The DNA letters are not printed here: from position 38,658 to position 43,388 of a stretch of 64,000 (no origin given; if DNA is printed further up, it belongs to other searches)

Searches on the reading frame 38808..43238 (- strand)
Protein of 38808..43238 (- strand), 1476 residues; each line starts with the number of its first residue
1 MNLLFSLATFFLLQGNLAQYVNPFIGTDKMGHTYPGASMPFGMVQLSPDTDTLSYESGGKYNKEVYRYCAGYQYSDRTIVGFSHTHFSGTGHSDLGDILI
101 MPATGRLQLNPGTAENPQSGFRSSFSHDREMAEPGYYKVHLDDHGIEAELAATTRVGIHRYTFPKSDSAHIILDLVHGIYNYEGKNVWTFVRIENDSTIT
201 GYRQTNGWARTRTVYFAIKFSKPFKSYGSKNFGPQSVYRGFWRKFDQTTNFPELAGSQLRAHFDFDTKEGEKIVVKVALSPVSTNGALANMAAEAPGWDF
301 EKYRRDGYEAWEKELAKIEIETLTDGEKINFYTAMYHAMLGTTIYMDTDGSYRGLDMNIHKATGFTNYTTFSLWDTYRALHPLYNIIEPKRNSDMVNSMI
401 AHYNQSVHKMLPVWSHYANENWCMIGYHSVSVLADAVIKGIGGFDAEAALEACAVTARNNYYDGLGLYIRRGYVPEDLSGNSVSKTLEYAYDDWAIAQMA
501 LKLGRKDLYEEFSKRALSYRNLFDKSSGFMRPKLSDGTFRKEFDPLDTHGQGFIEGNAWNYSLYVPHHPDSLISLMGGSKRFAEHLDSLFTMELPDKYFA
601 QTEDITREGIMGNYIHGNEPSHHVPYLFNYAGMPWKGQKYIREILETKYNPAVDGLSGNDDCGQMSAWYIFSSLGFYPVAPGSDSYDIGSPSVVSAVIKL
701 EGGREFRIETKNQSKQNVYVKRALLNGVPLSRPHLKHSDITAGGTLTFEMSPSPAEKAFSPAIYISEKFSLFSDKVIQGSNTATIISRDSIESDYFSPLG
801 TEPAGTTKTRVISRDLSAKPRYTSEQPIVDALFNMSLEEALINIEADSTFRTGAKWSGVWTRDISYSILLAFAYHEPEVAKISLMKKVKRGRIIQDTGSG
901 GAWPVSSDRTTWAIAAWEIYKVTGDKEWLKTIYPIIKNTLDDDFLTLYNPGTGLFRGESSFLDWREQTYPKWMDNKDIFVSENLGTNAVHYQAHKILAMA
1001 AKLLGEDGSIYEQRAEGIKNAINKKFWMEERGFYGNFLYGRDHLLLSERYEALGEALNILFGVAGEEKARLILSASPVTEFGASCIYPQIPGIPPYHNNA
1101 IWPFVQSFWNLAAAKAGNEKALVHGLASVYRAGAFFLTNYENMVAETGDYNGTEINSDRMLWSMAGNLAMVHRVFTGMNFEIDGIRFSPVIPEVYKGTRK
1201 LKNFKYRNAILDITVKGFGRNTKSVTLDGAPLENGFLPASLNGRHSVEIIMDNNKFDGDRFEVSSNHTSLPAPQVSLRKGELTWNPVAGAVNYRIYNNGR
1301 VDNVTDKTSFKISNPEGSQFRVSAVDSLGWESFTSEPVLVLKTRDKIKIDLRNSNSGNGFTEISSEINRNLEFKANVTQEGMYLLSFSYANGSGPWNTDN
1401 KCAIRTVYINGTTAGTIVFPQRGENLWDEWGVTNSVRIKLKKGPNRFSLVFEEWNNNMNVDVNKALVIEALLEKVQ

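Call 62: search_protein_families(library=ncbifam, proteins=[window:38808-43238:-])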
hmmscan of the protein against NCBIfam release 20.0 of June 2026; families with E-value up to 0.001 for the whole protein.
window:38808-43238:- (1476 aa): 4 families
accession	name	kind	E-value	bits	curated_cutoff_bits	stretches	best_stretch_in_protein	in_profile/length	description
TIGR01180.1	aman2_put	subfamily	9.2e-211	701.8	249.55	1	16-754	35-747/749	GH92 family glycosyl hydrolase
NF035929.1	lectin_1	subfamily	8.1e-123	411.5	800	1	17-755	7-734/886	lectin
TIGR01561.1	gde_arch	hypoth_equivalog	1.7e-08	33.8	364.15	1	849-1031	278-468/569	putative glycogen debranching enzyme, archaeal type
NF007525.0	PRK10137.1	equivalog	0.00041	18.6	625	0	896-937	408-450/790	alpha-glucosidase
